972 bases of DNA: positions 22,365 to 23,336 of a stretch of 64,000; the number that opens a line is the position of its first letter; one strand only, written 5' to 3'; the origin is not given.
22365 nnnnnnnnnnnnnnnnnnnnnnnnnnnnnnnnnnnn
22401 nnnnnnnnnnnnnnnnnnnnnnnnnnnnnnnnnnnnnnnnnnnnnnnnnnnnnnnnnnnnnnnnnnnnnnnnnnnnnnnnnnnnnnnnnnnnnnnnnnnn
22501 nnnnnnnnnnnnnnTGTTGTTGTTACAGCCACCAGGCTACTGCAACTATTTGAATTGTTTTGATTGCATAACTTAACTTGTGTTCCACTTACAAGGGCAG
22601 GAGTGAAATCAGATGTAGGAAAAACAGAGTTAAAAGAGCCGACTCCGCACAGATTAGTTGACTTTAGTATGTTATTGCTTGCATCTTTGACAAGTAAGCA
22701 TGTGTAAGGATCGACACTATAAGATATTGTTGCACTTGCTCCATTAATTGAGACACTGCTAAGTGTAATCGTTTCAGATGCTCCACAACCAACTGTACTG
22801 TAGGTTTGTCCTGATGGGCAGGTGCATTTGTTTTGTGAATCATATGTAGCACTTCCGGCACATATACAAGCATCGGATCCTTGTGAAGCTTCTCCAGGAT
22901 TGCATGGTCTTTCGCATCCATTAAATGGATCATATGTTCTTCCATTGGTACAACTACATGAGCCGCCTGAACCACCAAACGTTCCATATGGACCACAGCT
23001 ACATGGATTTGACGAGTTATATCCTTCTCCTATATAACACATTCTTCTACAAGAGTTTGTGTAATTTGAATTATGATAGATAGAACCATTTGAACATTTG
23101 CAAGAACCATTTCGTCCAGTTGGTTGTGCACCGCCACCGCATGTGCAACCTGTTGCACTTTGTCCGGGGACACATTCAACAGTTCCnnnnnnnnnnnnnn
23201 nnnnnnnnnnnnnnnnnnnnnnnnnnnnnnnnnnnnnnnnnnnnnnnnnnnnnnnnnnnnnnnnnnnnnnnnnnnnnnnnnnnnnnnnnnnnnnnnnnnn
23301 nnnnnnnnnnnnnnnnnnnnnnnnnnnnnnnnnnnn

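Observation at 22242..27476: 1744-aa cysteine-dense modular surface protein with eukaryote-like CxC/CxxC modules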

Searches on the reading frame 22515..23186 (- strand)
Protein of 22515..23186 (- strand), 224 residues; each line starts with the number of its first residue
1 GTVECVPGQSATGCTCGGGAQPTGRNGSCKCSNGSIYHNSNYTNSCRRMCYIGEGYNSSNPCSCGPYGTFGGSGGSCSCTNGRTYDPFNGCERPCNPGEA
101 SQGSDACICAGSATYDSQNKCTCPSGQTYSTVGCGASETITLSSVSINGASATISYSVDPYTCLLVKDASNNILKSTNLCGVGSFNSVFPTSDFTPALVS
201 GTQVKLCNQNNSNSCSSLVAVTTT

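Call 58: search_solved_structures(query=A5, max_evalue=10)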
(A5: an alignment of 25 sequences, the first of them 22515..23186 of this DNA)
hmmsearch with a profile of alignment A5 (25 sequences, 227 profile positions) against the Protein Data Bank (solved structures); distinct sequences matched with E-value up to 10: 9.
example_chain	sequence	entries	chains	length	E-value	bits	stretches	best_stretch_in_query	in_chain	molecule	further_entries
7f9w_A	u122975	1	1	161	0.047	16.7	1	73-132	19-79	Interleukin-2 receptor subunit alpha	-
6vwu_A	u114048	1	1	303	0.059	16.3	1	73-131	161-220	Interleukin-2,Interleukin-2 receptor subunit alpha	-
6yio_B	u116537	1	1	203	0.077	16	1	73-131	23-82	Interleukin-2 receptor subunit alpha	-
1z92_B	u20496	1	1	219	0.08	15.9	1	73-131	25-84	Interleukin-2 receptor alpha chain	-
3iu3_I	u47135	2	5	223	0.093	15.7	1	73-131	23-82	Interleukin-2 receptor alpha chain | Interleukin-2 receptor subunit alpha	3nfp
9kmc_A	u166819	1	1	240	0.11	15.5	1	73-131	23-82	Interleukin-2 receptor subunit alpha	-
7zmz_D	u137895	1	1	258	0.11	15.5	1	73-131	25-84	Interleukin-2 receptor subunit alpha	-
2b5i_D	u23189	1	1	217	0.15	15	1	73-131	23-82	Interleukin-2 receptor alpha chain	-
2erj_A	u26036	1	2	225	2.8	10.9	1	73-131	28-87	Interleukin-2 receptor alpha chain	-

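Call 63: predict_structure(alignment_id=A5)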
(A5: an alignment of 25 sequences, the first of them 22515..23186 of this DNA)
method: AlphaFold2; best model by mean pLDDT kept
length: 224 residues; sequences in the alignment: 25
mean_pLDDT: 84.0   pTM: 0.58
mean pLDDT of the five models: 84.0, 80.4, 79.3, 79.1, 78.3
residues with pLDDT >= 90: 103; 70-90: 82; 50-70: 36; < 50: 3
segments of 3 or more residues with pLDDT < 50: 41-43
pLDDT, mean of each block of 10 residues (from residue 1): 72 78 72 66 62 72 70 72 68 86 84 95 90 89 98 96 96 96 96 96 96 94 95
secondary structure, 60 per line:
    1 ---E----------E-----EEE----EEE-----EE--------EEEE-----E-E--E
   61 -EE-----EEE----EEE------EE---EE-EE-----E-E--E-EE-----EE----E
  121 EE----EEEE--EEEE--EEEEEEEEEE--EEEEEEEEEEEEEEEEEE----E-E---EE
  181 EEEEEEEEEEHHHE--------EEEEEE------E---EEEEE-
elements in order: E21-23 E28-30 E46-49 E69-71 E76-78 E120-122 E127-130 E133-136 E139-148 E151-168 E179-190 E203-208 E219-223

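Call 67: fold_search(model_id=the predicted structure, library=pdb)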
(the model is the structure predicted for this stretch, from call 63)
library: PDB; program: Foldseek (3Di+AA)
matches with E <= 10: 1220; with E <= 0.001: 0
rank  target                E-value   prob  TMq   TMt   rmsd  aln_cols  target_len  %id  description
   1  8ohx_AAA              1.3e-02  0.97  0.24  0.10  14.0       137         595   14  Crystal structure of Beta-glucuronidase from Escherichia coli in complex with siastatin B derived inhibitor (released 2024-01-10)
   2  7pr6_BBB              1.5e-02  0.94  0.23  0.10  14.0       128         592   14  Crystal structure of E. coli beta-glucuronidase in complex with covalent inhibitor ME727 (released 2022-08-03)
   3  7pr6_AAA              1.5e-02  0.97  0.24  0.10  14.5       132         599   13  Crystal structure of E. coli beta-glucuronidase in complex with covalent inhibitor ME727 (released 2022-08-03)
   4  8fk7_A                1.7e-02  1.00  0.26  0.39   4.3        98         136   11  Structure of the Pyrobaculum calidifontis flagellar-like archaeal type IV pilus (released 2023-06-28)
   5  6jz3_A                2.7e-02  0.54  0.19  0.09  16.2       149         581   11  b-glucuronidase from Ruminococcus gnavus in complex with uronic deoxynojirimycin (released 2020-05-13)
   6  5z18_F                2.9e-02  0.90  0.23  0.10  14.5       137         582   11  The crystal structure of Ruminococcus gnavus beta-glucuronidase (released 2018-12-12)
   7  8dwo_A                3.0e-02  0.96  0.21  0.14   5.9        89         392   17  Cryo-EM Structure of Eastern Equine Encephalitis Virus in complex with SKE26 Fab (released 2023-07-19)
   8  5b71_E                3.2e-02  0.98  0.24  0.47   4.5       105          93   14  Crystal structure of complement C5 in complex with SKY59 (released 2017-05-03)
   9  9ixa_B                3.2e-02  0.95  0.22  0.14   5.7        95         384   14  Cryo-EM structure of chikungunya virus glycoprotein E1-E2 with C34 Fab. (released 2025-11-19)
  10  2yn5_A                3.4e-02  0.99  0.23  0.19   4.0        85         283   12  Structural insight into the giant calcium-binding adhesin SiiE: implications for the adhesion of Salmonella enterica t (released 2013-04-03)
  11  4jhz_A                3.6e-02  0.77  0.21  0.09  13.9       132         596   11  Structure of E. coli beta-Glucuronidase bound with a novel, potent inhibitor 2-[4-(1,3-benzodioxol-5-ylmethyl)piperazi (released 2013-08-28)
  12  3m45_C                3.8e-02  0.99  0.26  0.50   4.4       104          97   13  Crystal structure of Ig1 domain of mouse SynCAM 2 (released 2010-09-08)
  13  6cxs_B                3.8e-02  0.94  0.22  0.10   5.8       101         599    9  Crystal Structure of Clostridium perfringens beta-glucuronidase bound with a novel, potent inhibitor 4-(8-(piperazin-1 (released 2019-04-17)
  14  5z19_B                3.8e-02  0.85  0.23  0.10  14.5       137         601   11  The crystal structure of Ruminococcus gnavus beta-glucuronidase in complex with uronic isofagomine (released 2018-12-12)
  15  6ec6_A                4.0e-02  0.85  0.23  0.10  13.8       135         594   11  Ruminococcus gnavus Beta-glucuronidase (released 2019-02-13)
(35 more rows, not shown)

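Call 70: find_homologous_proteins(query=A5, max_evalue=0.001)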
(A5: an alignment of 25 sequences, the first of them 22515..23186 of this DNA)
Query A5 (25 sequences) (224 aa, profile of the alignment): 2 proteins with E <= 0.001 among 8000 candidates.
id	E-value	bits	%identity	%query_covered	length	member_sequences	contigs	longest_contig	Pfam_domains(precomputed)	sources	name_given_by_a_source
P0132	1.5e-78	282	70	99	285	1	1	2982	-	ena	-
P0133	3.6e-69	251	54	93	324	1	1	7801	-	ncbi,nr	ncbi:MAG: hypothetical protein HY094_08820, partial [Candidatus Melainabacteria bacterium]|nr:hypoth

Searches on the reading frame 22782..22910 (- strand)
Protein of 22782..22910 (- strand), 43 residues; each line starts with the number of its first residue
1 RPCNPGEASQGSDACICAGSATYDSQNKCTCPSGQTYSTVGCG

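Call 93: search_solved_structures(query=A6, max_evalue=10)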
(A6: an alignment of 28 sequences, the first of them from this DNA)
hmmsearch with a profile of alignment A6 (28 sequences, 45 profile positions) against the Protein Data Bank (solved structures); distinct sequences matched with E-value up to 10: 0.

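Call 94: search_protein_families(library=pfam, alignment_id=A6, max_evalue=1)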
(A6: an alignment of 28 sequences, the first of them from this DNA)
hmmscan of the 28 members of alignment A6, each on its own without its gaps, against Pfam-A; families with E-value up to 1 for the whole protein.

A. member 1, seq(43 aa): 0 families

B. families by the number of members that match (of 28 scanned): 12 families
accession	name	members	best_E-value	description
PF21364.3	EGF_FBN_1st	6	0.0014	Fibrillin, first EGF domain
PF14670.12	FXa_inhibition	2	0.0027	Coagulation Factor Xa inhibitory site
PF12906.13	RINGv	2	0.011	RING-variant domain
PF23106.1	EGF_Teneurin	2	0.1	Teneurin-like EGF domain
PF02810.21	SEC-C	1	0.007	SEC-C motif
PF23244.1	VWF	1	0.013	Von Willebrand factor-like domain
PF24831.1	DUF7715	1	0.034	Domain of unknown function (DUF7715)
PF24468.1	EGF_LRP2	1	0.055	LRP2-like, EGF-like domain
PF07974.19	EGF_2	1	0.059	EGF-like domain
PF12662.13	cEGF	1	0.15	Complement Clr-like EGF-like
PF00131.25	Metallothio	1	0.22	Metallothionein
PF25314.1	TNFR_nem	1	0.61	TNF receptor-like domain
